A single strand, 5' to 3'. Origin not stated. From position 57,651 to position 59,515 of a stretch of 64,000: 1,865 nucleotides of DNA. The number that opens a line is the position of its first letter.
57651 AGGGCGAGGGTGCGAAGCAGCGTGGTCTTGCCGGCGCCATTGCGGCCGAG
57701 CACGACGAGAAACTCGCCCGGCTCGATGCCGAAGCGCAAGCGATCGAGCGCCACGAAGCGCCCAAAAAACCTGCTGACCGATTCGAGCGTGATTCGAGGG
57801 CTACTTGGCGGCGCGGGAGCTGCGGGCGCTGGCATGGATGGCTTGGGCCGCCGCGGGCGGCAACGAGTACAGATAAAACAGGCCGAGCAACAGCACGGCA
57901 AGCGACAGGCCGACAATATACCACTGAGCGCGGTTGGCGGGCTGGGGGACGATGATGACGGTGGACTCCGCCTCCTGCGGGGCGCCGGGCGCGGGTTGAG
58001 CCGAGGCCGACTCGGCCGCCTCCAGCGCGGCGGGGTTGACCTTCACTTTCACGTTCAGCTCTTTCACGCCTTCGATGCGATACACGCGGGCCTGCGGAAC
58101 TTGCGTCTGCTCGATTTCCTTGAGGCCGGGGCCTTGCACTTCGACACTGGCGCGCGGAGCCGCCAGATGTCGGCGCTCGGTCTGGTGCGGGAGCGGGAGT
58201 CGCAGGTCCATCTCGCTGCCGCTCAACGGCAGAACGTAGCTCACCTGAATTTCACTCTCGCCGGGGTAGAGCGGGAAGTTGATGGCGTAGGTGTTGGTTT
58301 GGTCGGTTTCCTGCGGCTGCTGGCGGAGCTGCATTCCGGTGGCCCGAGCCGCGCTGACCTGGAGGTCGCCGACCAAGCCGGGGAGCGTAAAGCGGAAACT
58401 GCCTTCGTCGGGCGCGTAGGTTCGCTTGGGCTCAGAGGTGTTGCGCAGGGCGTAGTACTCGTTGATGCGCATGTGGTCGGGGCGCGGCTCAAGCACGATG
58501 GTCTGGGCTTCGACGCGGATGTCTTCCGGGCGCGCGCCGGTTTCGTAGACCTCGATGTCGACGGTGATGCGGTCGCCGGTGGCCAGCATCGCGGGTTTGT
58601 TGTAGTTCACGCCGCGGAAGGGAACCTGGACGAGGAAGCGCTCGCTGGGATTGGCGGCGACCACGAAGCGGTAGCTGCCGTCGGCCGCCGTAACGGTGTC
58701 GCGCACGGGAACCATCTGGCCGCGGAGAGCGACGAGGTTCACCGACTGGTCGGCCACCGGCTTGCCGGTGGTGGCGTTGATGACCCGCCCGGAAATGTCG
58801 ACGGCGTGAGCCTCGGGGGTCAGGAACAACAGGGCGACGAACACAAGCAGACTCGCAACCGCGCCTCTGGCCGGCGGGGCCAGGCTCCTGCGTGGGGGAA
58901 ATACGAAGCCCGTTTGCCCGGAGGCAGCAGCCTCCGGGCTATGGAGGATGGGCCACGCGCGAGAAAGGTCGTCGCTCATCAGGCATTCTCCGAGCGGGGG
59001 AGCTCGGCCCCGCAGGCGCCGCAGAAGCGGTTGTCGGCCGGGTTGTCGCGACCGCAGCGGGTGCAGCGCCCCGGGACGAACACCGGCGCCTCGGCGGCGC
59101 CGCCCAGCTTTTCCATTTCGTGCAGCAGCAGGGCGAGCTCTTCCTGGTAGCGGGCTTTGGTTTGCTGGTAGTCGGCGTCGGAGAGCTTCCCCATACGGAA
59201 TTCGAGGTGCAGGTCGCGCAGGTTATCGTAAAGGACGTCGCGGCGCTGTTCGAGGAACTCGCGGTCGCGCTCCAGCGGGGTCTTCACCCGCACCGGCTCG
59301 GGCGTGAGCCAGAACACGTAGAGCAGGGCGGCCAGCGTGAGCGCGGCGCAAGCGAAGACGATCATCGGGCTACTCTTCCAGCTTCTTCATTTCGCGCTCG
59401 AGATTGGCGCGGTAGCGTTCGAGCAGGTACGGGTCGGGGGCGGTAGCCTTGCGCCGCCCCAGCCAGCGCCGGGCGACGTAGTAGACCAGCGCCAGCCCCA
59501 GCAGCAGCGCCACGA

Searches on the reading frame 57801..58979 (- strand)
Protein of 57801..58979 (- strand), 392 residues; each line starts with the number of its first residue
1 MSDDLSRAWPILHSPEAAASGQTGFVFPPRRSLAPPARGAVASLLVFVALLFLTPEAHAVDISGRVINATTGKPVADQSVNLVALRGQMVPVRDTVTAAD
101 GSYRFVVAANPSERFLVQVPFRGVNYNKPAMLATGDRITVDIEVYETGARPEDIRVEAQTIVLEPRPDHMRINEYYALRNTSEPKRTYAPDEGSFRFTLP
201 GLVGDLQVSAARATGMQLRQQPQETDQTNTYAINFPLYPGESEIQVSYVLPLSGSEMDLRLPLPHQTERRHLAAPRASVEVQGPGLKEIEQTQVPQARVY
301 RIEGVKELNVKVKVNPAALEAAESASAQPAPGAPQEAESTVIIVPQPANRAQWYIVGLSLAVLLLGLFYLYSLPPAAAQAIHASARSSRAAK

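Call 3: search_protein_families(library=pfam, proteins=[window:57801-58979:-], max_evalue=0.01)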
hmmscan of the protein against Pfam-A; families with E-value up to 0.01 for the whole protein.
window:57801-58979:- (392 aa): 1 family
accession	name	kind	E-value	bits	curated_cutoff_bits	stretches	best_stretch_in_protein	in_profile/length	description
PF13620.12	CarboxypepD_reg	-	3.2e-08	34.2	32.3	1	62-123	2-58/82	Carboxypeptidase regulatory-like domain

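Call 18: search_protein_families(library=ncbifam, proteins=[window:57801-58979:-], max_evalue=0.01)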
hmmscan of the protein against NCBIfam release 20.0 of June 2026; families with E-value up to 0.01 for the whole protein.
window:57801-58979:- (392 aa): 0 families

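Call 67: search_solved_structures(query=A4, max_evalue=1)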
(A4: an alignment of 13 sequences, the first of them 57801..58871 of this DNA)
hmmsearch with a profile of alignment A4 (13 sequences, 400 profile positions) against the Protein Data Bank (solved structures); distinct sequences matched with E-value up to 1: 5.
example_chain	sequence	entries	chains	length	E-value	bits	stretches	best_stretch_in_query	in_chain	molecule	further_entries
9c7v_B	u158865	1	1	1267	0.005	18.9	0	22-74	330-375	BOS complex subunit NOMO2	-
4hwd_D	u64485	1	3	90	0.11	14.5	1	339-391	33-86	BAG family molecular chaperone regulator 2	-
5kzo_A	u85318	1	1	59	0.24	13.4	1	291-338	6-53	Neurogenic locus notch homolog protein 1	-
8aa4_A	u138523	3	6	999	0.42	12.5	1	3-107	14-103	SusC homolog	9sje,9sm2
7dcv_A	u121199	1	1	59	0.46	12.4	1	303-356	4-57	Programmed cell death 1 ligand 1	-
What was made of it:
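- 57801..58979 (-): Uncharacterised protein (392 aa): N-terminal CarboxypepD_reg/transthyretin-like beta-sandwich and a C-terminal TM helix. A profile search found no informative PDB relative (call 67).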

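Call 68: search_protein_families(library=pfam, alignment_id=A4, max_evalue=0.01)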
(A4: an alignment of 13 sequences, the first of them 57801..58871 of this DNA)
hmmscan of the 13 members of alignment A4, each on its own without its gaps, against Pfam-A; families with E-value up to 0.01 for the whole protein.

A. member 1, window:57801-58871:- (356 aa): 1 family
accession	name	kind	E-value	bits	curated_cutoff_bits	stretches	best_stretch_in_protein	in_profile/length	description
PF13620.12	CarboxypepD_reg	-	2.1e-08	34.8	32.3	1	26-87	2-58/82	Carboxypeptidase regulatory-like domain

B. families by the number of members that match (of 13 scanned): 14 families
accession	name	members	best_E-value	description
PF13620.12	CarboxypepD_reg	10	2.1e-08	Carboxypeptidase regulatory-like domain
PF02369.22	Big_1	4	1.5e-06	Bacterial Ig-like domain (group 1)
PF20598.4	DUF6795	4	0.00064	Domain of unknown function (DUF6795)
PF13715.12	CarbopepD_reg_2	3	0.00025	CarboxypepD_reg-like domain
PF05120.17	GvpG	2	2e-05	Gas vesicle protein G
PF09851.14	SHOCT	2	5.9e-05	Short C-terminal domain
PF11974.14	bMG3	2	0.00085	Bacterial alpha-2-macroglobulin MG3 domain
PF01060.29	TTR-52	1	0.00029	Transthyretin-like family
PF10670.15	DUF4198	1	0.00056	Domain of unknown function (DUF4198)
PF20315.3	DUF6611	1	0.00089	Family of unknown function (DUF6611)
PF00576.27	Transthyretin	1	0.0011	HIUase/Transthyretin family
PF09972.14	DUF2207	1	0.0055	Predicted membrane protein (DUF2207) N-terminal domain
PF17210.9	SdrD_B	1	0.0088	SdrD B-like domain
PF23193.1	NOMO_3rd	1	0.0093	NOMO third transthyretin-like domain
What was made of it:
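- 57801..58979 (-): Pfam PF13620 (calls 3, 68).
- Tried and rejected: A profile search against PDB and Pfam gave only generic transthyretin/Ig-like hits (calls 67, 68).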

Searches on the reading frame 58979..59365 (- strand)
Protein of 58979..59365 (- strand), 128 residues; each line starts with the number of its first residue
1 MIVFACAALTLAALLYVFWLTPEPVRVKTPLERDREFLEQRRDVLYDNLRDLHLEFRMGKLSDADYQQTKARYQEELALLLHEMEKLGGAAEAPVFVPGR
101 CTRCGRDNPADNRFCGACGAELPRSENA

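Call 3: search_protein_families(library=pfam, proteins=[window:58979-59365:-], max_evalue=0.01)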
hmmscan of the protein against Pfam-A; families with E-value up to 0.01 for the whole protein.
window:58979-59365:- (128 aa): 4 families
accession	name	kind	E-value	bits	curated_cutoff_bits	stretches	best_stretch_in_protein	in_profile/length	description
PF13240.11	Zn_Ribbon_1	-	2.9e-07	30.5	25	1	101-122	2-23/23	zinc-ribbon domain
PF12773.13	DZR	-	8.3e-06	26.3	27.3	1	101-123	1-23/45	Double zinc ribbon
PF18912.6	DZR_2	-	0.00047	20.4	27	1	96-126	5-36/56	Double zinc ribbon domain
PF24463.1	DUF7577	-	0.00068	19.6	28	1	100-123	4-27/27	Domain of unknown function (DUF7577)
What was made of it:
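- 58979..59365 (-): Small membrane protein (128 aa): N-terminal TM helix, a CcmI-N-terminal-like helical segment and a C-terminal zinc ribbon. Pfam Zn_Ribbon_1 (call 3).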

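Call 18: search_protein_families(library=ncbifam, proteins=[window:58979-59365:-], max_evalue=0.01)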
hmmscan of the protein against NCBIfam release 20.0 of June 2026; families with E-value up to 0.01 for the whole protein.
window:58979-59365:- (128 aa): 2 families
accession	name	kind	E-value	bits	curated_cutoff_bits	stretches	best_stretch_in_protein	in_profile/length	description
NF045510.1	4Cys_prefix_kin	domain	0.002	18.3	24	0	107-122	11-26/26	4-Cys prefix domain-containing protein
TIGR03142.1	cytochro_ccmI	equivalog_domain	0.0024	18.2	29.3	1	3-77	3-73/118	c-type cytochrome biogenesis protein CcmI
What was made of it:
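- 58979..59365 (-): Weak TIGR03142 CcmI N-domain hit, E=0.0024, below cutoff (call 18).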
